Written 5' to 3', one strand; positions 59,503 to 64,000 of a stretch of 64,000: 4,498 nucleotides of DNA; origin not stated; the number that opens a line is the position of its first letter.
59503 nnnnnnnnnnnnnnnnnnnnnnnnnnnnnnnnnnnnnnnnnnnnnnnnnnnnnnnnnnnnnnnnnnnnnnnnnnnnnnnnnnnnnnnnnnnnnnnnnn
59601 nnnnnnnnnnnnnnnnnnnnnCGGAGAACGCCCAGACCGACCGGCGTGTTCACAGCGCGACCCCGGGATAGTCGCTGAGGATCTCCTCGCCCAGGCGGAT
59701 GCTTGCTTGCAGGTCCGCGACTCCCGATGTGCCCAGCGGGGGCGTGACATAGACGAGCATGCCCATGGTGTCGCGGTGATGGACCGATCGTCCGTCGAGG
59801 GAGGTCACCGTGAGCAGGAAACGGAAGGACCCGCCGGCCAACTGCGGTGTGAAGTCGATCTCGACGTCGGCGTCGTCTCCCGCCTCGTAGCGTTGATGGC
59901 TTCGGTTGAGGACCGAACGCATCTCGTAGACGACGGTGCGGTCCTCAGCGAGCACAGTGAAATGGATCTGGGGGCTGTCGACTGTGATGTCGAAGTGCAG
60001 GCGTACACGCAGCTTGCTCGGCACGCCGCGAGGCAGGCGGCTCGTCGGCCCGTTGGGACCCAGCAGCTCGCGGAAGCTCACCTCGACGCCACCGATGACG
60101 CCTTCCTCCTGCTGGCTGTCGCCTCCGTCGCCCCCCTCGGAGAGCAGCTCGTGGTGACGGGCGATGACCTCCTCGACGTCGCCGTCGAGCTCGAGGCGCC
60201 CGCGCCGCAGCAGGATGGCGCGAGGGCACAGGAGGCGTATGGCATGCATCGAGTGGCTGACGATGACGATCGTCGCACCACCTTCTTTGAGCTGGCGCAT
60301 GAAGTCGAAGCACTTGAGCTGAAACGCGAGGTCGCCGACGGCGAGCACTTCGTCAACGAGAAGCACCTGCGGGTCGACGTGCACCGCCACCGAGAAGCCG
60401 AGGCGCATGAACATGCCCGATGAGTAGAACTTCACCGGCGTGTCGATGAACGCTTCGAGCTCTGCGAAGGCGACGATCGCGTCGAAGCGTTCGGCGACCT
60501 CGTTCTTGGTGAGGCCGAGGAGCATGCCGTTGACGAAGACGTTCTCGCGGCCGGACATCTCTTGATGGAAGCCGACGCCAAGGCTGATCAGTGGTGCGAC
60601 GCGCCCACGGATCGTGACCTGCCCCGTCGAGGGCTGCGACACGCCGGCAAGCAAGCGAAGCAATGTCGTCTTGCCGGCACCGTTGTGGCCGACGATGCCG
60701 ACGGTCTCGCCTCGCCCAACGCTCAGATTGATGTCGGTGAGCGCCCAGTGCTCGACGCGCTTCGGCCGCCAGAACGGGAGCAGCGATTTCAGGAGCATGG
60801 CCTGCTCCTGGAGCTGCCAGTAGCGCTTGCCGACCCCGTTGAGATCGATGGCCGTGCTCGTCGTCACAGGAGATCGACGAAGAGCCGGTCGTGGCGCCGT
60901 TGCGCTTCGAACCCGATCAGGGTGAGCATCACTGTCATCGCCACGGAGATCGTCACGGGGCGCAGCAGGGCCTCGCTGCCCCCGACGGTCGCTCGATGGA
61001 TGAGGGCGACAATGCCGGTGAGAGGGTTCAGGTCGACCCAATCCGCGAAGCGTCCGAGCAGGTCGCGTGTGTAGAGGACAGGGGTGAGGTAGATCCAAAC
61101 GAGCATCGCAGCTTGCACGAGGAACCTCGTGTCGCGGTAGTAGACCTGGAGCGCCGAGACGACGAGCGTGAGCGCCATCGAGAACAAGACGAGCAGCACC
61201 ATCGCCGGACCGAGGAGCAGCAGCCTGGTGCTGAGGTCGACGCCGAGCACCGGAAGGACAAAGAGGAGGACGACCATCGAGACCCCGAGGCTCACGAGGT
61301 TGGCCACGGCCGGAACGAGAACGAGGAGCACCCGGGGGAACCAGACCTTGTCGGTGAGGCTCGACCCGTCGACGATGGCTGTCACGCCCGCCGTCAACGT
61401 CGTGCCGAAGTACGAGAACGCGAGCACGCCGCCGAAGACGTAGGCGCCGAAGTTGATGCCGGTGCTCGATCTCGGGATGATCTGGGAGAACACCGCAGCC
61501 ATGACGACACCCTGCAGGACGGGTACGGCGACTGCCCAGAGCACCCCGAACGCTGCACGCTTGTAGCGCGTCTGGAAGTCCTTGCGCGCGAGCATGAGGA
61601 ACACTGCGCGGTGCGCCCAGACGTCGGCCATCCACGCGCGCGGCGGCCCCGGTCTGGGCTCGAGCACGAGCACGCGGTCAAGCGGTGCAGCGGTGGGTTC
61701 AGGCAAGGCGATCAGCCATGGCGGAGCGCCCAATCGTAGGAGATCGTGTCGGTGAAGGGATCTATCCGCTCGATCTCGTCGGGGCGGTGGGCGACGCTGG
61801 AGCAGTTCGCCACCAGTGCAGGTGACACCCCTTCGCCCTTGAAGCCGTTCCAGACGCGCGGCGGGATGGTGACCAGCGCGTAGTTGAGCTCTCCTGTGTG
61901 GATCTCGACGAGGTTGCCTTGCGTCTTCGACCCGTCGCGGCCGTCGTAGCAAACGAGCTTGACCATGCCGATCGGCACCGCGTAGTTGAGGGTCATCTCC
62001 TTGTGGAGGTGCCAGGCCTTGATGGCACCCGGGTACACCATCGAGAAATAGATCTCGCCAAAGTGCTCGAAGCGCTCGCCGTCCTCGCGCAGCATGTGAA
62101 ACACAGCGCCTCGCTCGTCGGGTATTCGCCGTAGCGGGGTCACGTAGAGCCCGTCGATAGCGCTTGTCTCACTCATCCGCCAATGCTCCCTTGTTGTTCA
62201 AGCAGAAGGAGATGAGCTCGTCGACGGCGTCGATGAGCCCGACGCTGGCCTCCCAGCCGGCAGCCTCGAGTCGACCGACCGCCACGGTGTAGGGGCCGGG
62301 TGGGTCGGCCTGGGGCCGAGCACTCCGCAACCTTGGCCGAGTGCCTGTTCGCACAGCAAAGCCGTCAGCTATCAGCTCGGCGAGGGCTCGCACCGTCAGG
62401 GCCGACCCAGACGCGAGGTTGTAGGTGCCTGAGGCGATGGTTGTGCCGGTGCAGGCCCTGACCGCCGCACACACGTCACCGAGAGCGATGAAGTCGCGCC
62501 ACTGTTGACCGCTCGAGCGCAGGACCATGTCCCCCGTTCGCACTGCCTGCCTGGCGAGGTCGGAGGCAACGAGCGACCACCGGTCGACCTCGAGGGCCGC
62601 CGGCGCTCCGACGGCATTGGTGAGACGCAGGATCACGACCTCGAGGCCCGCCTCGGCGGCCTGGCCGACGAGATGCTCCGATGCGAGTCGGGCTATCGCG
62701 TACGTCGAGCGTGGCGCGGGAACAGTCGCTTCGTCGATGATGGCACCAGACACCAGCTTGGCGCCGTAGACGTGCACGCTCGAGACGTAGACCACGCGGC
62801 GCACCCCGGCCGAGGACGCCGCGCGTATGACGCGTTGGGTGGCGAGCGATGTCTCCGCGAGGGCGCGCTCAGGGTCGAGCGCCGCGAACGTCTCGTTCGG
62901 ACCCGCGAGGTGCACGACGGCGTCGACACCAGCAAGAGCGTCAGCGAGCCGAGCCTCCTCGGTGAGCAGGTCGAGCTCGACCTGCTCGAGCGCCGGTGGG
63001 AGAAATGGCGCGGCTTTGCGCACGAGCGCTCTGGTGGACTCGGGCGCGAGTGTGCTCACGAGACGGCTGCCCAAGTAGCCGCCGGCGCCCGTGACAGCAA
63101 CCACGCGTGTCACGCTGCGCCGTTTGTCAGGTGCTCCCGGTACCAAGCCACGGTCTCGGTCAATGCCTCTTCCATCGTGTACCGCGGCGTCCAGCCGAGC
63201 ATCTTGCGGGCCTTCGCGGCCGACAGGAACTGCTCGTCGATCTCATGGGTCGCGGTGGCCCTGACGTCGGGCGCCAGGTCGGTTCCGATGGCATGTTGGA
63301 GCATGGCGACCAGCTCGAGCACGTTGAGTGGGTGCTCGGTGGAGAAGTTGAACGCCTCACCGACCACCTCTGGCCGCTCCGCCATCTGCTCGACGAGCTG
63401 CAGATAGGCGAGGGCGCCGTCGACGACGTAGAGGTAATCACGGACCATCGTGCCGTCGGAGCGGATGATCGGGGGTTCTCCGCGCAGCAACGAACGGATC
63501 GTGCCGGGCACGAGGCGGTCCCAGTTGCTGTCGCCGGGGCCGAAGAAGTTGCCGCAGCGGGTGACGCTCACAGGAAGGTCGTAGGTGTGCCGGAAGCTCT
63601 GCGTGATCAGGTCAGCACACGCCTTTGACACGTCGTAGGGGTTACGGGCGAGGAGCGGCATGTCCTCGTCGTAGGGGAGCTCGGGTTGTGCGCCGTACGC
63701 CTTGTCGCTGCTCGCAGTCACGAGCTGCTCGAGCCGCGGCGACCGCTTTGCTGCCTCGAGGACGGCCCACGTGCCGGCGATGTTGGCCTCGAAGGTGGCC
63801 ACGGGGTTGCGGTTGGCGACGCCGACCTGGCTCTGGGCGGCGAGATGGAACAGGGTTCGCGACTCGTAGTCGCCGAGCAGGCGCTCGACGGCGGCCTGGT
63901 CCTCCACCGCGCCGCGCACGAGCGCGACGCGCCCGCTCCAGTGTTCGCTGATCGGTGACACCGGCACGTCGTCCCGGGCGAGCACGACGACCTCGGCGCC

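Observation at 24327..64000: Methyltransferase-saturated hybrid Wzy/ABC surface-glycan locus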

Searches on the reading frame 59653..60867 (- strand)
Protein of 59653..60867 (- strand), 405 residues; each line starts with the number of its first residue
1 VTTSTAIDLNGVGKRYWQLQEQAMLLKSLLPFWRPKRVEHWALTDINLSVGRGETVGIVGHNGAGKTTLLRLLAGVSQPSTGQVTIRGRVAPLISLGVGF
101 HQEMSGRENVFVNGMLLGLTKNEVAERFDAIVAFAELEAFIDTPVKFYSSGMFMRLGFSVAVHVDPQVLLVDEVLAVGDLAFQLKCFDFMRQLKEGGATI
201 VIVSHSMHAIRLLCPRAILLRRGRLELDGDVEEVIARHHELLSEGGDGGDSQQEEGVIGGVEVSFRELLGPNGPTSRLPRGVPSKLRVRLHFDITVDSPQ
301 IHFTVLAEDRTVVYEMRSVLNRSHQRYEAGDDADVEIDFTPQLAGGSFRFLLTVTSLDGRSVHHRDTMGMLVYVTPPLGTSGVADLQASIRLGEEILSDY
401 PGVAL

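Call 9: search_protein_families(library=pfam, proteins=[window:59653-60867:-], max_evalue=0.001)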
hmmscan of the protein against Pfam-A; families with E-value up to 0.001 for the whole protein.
window:59653-60867:- (405 aa): 3 families
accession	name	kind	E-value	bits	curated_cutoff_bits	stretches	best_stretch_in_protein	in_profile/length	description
PF00005.33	ABC_tran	-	3.9e-20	73.3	25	1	43-174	1-135/137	ABC transporter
PF14524.12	Wzt_C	-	5.2e-06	27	30.4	1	273-366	23-122/143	Wzt C-terminal domain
PF13304.12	AAA_21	-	0.00021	21.9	27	0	57-78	3-24/304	AAA domain, putative AbiEii toxin, Type IV TA system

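Call 22: search_protein_families(library=ncbifam, proteins=[window:59653-60867:-], max_evalue=0.001)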
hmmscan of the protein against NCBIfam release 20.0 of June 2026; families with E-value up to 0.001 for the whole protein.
window:59653-60867:- (405 aa): 179 families (the best 25 are shown)
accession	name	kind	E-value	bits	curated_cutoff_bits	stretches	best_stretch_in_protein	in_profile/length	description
NF010065.0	PRK13545.1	equivalog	1.4e-62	212.1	538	1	9-244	7-240/549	teichoic acids export protein ATP-binding subunit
NF050108.1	galactan_ABC_ATP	equivalog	4.4e-55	186.5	400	1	42-238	44-240/244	galactan export ABC transporter ATP-binding subunit Wzt/RfbE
NF010066.0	PRK13546.1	equivalog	2e-46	158.5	320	1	6-245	4-241/264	teichoic acids export ABC transporter ATP-binding subunit TagH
TIGR01188.1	drrA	subfamily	3.7e-31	108.5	312.45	1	41-234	7-211/302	daunorubicin resistance ABC transporter, ATP-binding protein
TIGR04521.1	ECF_ATPase_2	equivalog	1e-27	96.9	330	2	37-90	15-68/279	energy-coupling factor transporter ATPase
TIGR01288.1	nodI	equivalog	6e-26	91.1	424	1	44-258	21-246/303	nodulation factor ABC transporter ATP-binding protein NodI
NF010059.0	PRK13536.1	equivalog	3.4e-25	88.5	549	1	43-239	59-266/342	nodulation factor ABC transporter ATP-binding protein NodI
NF010060.0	PRK13537.1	equivalog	1.6e-24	86.4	521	1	42-237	30-236/314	nodulation factor ABC transporter ATP-binding protein NodI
TIGR01166.1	cbiO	subfamily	4.2e-24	85.1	211.8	2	42-89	7-54/190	cobalt ABC transporter, ATP-binding protein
TIGR04520.1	ECF_ATPase_1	equivalog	1.8e-23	83.3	315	2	39-89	14-64/269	energy-coupling factor transporter ATPase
TIGR03873.1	F420-0_ABC_ATP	hypoth_equivalog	3.2e-23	82.3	372.4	2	120-237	110-227/256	putative F420-0 ABC transporter ATP-binding protein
NF010157.0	PRK13636.1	equivalog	2.8e-22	79.2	463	1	42-239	21-234/285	cobalt transporter ATP-binding subunit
TIGR02769.1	nickel_nikE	equivalog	3.5e-22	79.2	332.55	2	36-89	20-73/265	nickel import ATP-binding protein NikE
NF007739.0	PRK10419.1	subfamily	3.8e-22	79.1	354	2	39-89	24-74/268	nickel ABC transporter ATP-binding protein NikE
NF010068.0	PRK13548.1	equivalog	8.9e-22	77.4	261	2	42-89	20-67/261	heme ABC transporter ATP-binding protein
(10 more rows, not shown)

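Call 46: search_solved_structures(query=window:59653-60867:-, max_evalue=0.01)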
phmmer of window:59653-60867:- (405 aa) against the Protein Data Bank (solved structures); distinct sequences matched with E-value up to 0.01: 523 (the best 60 are shown).
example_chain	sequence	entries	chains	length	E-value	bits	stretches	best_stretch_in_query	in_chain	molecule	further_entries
8dku_A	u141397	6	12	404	1.6e-66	228.3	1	12-281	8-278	ABC transporter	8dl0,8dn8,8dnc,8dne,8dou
7k2t_A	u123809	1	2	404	4.1e-66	226.9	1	12-281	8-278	ABC transporter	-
6amx_A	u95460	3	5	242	5.9e-66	226.3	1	12-241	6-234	ABC transporter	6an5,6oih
6m96_A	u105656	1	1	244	1.4e-65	225.2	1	12-241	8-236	ABC transporter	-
7dd0_A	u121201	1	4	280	9.1e-51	176.3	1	8-238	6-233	Teichoic acids export ATP-binding protein TagH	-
6jbh_A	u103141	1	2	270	1.4e-50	175.8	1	10-251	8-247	TarH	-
9qhw_C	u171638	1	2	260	3.6e-48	167.8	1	42-238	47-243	ABC transporter ATP-binding protein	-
9qfx_C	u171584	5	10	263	3.8e-48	167.7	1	42-238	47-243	ABC transporter ATP-binding protein | Probable o-antigen/lipopolysaccharide transport ATP-binding protein ABC transporter RfbE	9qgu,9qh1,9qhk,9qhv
9qhx_C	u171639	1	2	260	9.2e-48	166.5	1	42-238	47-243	ABC transporter ATP-binding protein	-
9qhj_C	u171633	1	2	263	9.6e-48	166.4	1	42-238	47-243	Probable o-antigen/lipopolysaccharide transport ATP-binding protein ABC transporter RfbE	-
9cfl_B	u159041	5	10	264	2.1e-42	148.8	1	6-253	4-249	Teichoic acids export ATP-binding protein TagH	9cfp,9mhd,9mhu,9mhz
7w01_A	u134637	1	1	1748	4e-34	121.6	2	24-232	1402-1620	Phospholipid-transporting ATPase ABCA3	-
7w02_A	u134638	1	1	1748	2.7e-33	118.8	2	24-232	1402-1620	Phospholipid-transporting ATPase ABCA3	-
8tsi_A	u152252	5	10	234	2.3e-31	112.5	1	33-245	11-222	ABC transporter ATP-binding protein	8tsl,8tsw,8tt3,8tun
8tsh_A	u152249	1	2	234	6.1e-31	111.1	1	33-245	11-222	ABC transporter ATP-binding protein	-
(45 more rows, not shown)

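Call 73: find_homologous_proteins(query=window:59653-60867:-, region=245-405, max_evalue=0.00001)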
Query window:59653-60867:-, residues 245-405 (161 aa): 15 proteins with E <= 0.00001 among 508 candidates.
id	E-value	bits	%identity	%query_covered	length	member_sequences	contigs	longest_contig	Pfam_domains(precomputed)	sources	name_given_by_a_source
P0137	4.4e-99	347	100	100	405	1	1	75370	PF14524.13,PF00005.34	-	-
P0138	2.4e-76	273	79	100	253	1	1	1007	PF14524.13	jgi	jgi:hypothetical protein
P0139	7.1e-70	252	69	100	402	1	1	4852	PF14524.13,PF00005.34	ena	-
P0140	2.0e-64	234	71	87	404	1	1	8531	PF14524.13,PF00005.34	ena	-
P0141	4.2e-60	220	65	99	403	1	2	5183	PF14524.13,PF00005.34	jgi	jgi:ABC-type polysaccharide/polyol phosphate transport system ATPase subunit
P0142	3.8e-58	214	66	99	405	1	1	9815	PF14524.13,PF00005.34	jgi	jgi:lipopolysaccharide transport system ATP-binding protein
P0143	3.6e-57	211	66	94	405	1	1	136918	PF14524.13,PF00005.34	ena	-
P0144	8.2e-56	206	64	87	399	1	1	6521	PF14524.13,PF00005.34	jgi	jgi:ABC-type polysaccharide/polyol phosphate transport system ATPase subunit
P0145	1.6e-54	202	67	90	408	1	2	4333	PF14524.13,PF00005.34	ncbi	-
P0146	1.8e-54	202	61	99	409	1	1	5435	PF00005.34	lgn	-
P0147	3.5e-54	201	65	91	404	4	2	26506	PF14524.13,PF00005.34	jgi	jgi:ABC-type polysaccharide/polyol phosphate transport system ATPase subunit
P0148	9.3e-54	200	67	91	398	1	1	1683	PF14524.13,PF00005.34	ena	-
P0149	3.4e-53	198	65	90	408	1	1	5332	PF14524.13,PF00005.34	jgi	jgi:ABC-type polysaccharide/polyol phosphate transport system ATPase subunit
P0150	3.6e-53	198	60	99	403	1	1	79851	PF14524.13,PF00005.34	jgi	jgi:ABC-type polysaccharide/polyol phosphate transport system ATPase subunit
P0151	3.6e-38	149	50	96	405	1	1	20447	PF14524.13,PF00005.34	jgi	-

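Call 76: find_encoding_contigs(protein=P0150, flank=10000, max_places=1)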
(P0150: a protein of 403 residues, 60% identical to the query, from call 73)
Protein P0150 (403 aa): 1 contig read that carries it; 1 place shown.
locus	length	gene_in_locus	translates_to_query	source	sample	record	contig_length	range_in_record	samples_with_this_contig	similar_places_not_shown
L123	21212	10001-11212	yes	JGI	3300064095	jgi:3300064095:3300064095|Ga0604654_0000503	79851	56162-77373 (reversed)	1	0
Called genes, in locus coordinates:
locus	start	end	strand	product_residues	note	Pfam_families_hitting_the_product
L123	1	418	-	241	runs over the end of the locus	-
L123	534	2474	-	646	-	PF13196:DUF4012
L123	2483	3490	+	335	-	PF01073:3Beta_HSD, PF01370:Epimerase, PF02719:Polysacc_synt_2, PF04321:RmlD_sub_bind, PF08659:KR (weak), PF16363:GDP_Man_Dehyd, PF07993:NAD_binding_4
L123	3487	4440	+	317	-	PF04321:RmlD_sub_bind, PF05368:NmrA (weak), PF01073:3Beta_HSD, PF01370:Epimerase, PF13460:NAD_binding_10, PF16363:GDP_Man_Dehyd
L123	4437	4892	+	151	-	PF00908:dTDP_sugar_isom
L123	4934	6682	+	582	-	PF01757:Acyl_transf_3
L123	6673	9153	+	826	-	PF01757:Acyl_transf_3, PF02366:PMT (weak), PF13231:PMT_2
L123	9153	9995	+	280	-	PF01061:ABC2_membrane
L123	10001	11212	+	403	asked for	PF00005:ABC_tran, PF14524:Wzt_C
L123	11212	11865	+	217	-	PF00132:Hexapep (faint)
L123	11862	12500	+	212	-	PF00132:Hexapep (weak), PF14602:Hexapep_2 (weak)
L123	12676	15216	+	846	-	PF00657:Lipase_GDSL, PF17996:CE2_N (faint), PF13472:Lipase_GDSL_2, PF16656:Pur_ac_phosph_N (faint), PF24421:Ig_J (faint), PF25523:Ig_RIMBP2 (faint), PF00041:fn3 (weak), PF00041:fn3, +2 more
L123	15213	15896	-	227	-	PF13489:Methyltransf_23, PF08241:Methyltransf_11, PF13649:Methyltransf_25 (weak), PF13847:Methyltransf_31 (weak)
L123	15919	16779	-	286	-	PF13489:Methyltransf_23, PF08241:Methyltransf_11 (faint)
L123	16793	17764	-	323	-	PF00535:Glycos_transf_2, PF10111:Glyco_tranf_2_2 (weak), PF13641:Glyco_tranf_2_3 (faint)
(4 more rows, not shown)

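Call 108: find_encoding_contigs(protein=P0151, flank=8000, max_places=1)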
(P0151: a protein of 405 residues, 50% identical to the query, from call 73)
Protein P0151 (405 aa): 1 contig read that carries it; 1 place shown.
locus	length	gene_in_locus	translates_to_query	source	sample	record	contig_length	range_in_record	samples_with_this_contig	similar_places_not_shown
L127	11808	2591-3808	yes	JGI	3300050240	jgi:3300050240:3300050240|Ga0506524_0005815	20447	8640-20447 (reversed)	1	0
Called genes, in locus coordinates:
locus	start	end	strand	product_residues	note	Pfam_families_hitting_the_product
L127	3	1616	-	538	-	?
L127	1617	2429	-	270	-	PF08241:Methyltransf_11, PF13489:Methyltransf_23 (weak), PF08242:Methyltransf_12 (weak), PF13649:Methyltransf_25, PF13847:Methyltransf_31 (weak)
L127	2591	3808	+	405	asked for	PF00005:ABC_tran, PF14524:Wzt_C (weak)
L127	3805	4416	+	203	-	PF25087:GMPPB_C (faint), PF00132:Hexapep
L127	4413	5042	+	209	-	PF00132:Hexapep, PF14602:Hexapep_2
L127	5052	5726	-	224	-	PF13489:Methyltransf_23, PF08242:Methyltransf_12 (weak), PF08241:Methyltransf_11, PF13649:Methyltransf_25 (weak), PF13847:Methyltransf_31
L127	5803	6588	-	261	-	PF00535:Glycos_transf_2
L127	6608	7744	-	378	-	PF01593:Amino_oxidase, PF13450:NAD_binding_8, PF03275:GLF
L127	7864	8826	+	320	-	PF00535:Glycos_transf_2, PF13641:Glyco_tranf_2_3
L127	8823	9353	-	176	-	-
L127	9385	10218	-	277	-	PF13489:Methyltransf_23, PF08241:Methyltransf_11 (faint), PF08242:Methyltransf_12 (faint), PF13649:Methyltransf_25 (faint)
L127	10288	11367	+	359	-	PF13439:Glyco_transf_4, PF13579:Glyco_trans_4_4, PF00534:Glycos_transf_1, PF13692:Glyco_trans_1_4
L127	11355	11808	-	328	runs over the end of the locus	PF00535:Glycos_transf_2, PF13641:Glyco_tranf_2_3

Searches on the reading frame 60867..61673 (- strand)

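Call 9: search_protein_families(library=pfam, proteins=[window:60867-61673:-], max_evalue=0.001)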
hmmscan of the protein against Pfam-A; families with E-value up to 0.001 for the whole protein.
window:60867-61673:- (269 aa): 1 family
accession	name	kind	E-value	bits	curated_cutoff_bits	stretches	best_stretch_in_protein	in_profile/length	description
PF01061.29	ABC2_membrane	-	3.5e-13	50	26.9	1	25-221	3-202/211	ABC-2 type transporter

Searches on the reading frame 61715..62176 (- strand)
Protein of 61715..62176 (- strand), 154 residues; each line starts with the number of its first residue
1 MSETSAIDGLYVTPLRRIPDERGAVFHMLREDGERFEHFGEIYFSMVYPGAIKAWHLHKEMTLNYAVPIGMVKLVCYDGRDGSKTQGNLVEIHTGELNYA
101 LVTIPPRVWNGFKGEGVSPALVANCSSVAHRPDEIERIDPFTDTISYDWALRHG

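Call 9: search_protein_families(library=pfam, proteins=[window:61715-62176:-], max_evalue=0.001)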
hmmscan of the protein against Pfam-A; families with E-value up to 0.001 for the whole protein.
window:61715-62176:- (154 aa): 1 family
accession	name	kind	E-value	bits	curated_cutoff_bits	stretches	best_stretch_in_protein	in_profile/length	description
PF00908.23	dTDP_sugar_isom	-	3.9e-06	27.1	27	1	6-149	3-152/168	dTDP-4-dehydrorhamnose 3,5-epimerase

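Call 37: search_protein_families(library=ncbifam, proteins=[window:61715-62176:-], max_evalue=0.001)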
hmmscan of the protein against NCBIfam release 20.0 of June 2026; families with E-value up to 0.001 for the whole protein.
window:61715-62176:- (154 aa): 0 families

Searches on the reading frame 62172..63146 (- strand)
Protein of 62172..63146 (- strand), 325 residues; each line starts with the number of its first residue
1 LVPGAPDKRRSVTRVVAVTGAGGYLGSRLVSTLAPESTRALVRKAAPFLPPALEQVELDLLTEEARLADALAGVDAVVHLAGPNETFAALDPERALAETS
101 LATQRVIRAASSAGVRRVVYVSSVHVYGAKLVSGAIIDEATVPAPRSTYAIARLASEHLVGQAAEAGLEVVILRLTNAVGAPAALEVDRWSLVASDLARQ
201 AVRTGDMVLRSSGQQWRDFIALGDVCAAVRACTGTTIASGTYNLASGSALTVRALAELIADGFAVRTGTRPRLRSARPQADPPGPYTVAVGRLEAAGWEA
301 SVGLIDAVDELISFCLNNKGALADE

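Call 9: search_protein_families(library=pfam, proteins=[window:62172-63146:-], max_evalue=0.001)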
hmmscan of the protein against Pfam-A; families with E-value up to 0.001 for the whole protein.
window:62172-63146:- (325 aa): 8 families
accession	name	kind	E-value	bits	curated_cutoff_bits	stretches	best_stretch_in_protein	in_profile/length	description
PF01370.27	Epimerase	-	1.1e-33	117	20.9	1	16-243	1-238/240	NAD dependent epimerase/dehydratase family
PF16363.11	GDP_Man_Dehyd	-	4.2e-16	59.8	27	1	18-258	2-261/332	GDP-mannose 4,6 dehydratase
PF13460.12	NAD_binding_10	-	6.1e-15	56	27.2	1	20-175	1-143/184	NAD(P)H-binding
PF01073.25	3Beta_HSD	-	3.1e-13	49.8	22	1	17-165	1-162/280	3-beta hydroxysteroid dehydrogenase/isomerase family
PF04321.23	RmlD_sub_bind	-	8e-10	38.7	27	1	16-177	3-150/287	RmlD substrate binding domain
PF07993.18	NAD_binding_4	-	6.2e-09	35.8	20.1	1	66-184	81-213/258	Male sterility protein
PF05368.20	NmrA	-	9.8e-06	25.8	27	1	14-123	3-107/298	NmrA-like family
PF02719.21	Polysacc_synt_2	-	0.00031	20.5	20.2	0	62-123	64-128/293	Polysaccharide biosynthesis protein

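Call 37: search_protein_families(library=ncbifam, proteins=[window:62172-63146:-], max_evalue=0.001)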
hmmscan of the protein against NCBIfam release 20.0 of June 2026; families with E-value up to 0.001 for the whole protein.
window:62172-63146:- (325 aa): 19 families
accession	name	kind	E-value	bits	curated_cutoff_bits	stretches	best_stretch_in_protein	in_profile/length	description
TIGR03466.1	HpnA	hypoth_equivalog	6.7e-20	71.2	367.65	1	16-180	3-172/327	hopanoid-associated sugar epimerase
TIGR01179.1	galE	equivalog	1.2e-15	57.2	262.3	1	16-258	2-270/332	UDP-glucose 4-epimerase GalE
TIGR02197.1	heptose_epim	equivalog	3.9e-14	52.5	274.6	1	17-261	2-258/316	ADP-glyceromanno-heptose 6-epimerase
TIGR01181.1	dTDP_gluc_dehyt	equivalog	1.8e-13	50.3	365.1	1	72-263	70-261/321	dTDP-glucose 4,6-dehydratase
TIGR01746.1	Thioester-redct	subfamily_domain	3.4e-13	49.6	213.35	1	92-265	104-284/371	thioester reductase domain-containing protein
NF050030.1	thlkprotThyD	equivalog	2.1e-12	46.9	400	1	16-260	3-247/305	thylakoid membrane protein ThyD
NF052578.1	StrlDmthSdmBMthl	equivalog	3e-12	46.9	600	1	17-237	4-220/328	sterol demethylase protein SdmB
NF041293.1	G6PDh_Azf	equivalog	1.2e-11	44.5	400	1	15-177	4-181/252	NAD-dependent glucose-6-phosphate dehydrogenase Azf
TIGR04180.1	EDH_00030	hypoth_equivalog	1.9e-11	43.6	475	1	16-265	1-258/297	NAD-dependent 4,6-dehydratase LegB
NF047922.1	GDPFucSynFcl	equivalog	1.6e-10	41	500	1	16-319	5-305/308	GDP-L-fucose synthase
TIGR01777.1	yfcH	hypoth_equivalog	2.2e-10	40.6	207.35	1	16-261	1-239/292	TIGR01777 family oxidoreductase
NF042422.1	oxyalk_red_OleD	equivalog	2.5e-10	40.3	580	1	16-176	3-166/329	2-alkyl-3-oxoalkanoate reductase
NF043036.1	ErythonDh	equivalog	2.7e-09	36.7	325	1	16-167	3-167/321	D-erythronate dehydrogenase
NF042423.1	oxyalk_red_Shew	equivalog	3.1e-08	33.1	580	1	14-175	9-171/331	2-alkyl-3-oxoalkanoate reductase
TIGR01214.1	rmlD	equivalog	4.4e-08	32.6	224.05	1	16-176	2-148/285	dTDP-4-dehydrorhamnose reductase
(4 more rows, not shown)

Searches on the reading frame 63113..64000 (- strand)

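Call 9: search_protein_families(library=pfam, proteins=[window:63113-64000:-], max_evalue=0.001)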
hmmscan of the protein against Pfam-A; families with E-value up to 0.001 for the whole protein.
window:63113-64000:- (296 aa): 6 families
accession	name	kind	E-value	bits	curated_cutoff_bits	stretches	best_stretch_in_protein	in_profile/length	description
PF16363.11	GDP_Man_Dehyd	-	1.7e-43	149.8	27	1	19-283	48-332/332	GDP-mannose 4,6 dehydratase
PF01370.27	Epimerase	-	8.3e-42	143.7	20.9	1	2-210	23-232/240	NAD dependent epimerase/dehydratase family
PF02719.21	Polysacc_synt_2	-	2.6e-14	53.5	20.2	1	26-241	57-250/293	Polysaccharide biosynthesis protein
PF01073.25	3Beta_HSD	-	4.9e-07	29.5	22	1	25-242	47-272/280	3-beta hydroxysteroid dehydrogenase/isomerase family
PF07993.18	NAD_binding_4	-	7e-06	25.8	20.1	1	50-154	92-209/258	Male sterility protein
PF04321.23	RmlD_sub_bind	-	9.8e-06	25.3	27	1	32-135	37-138/287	RmlD substrate binding domain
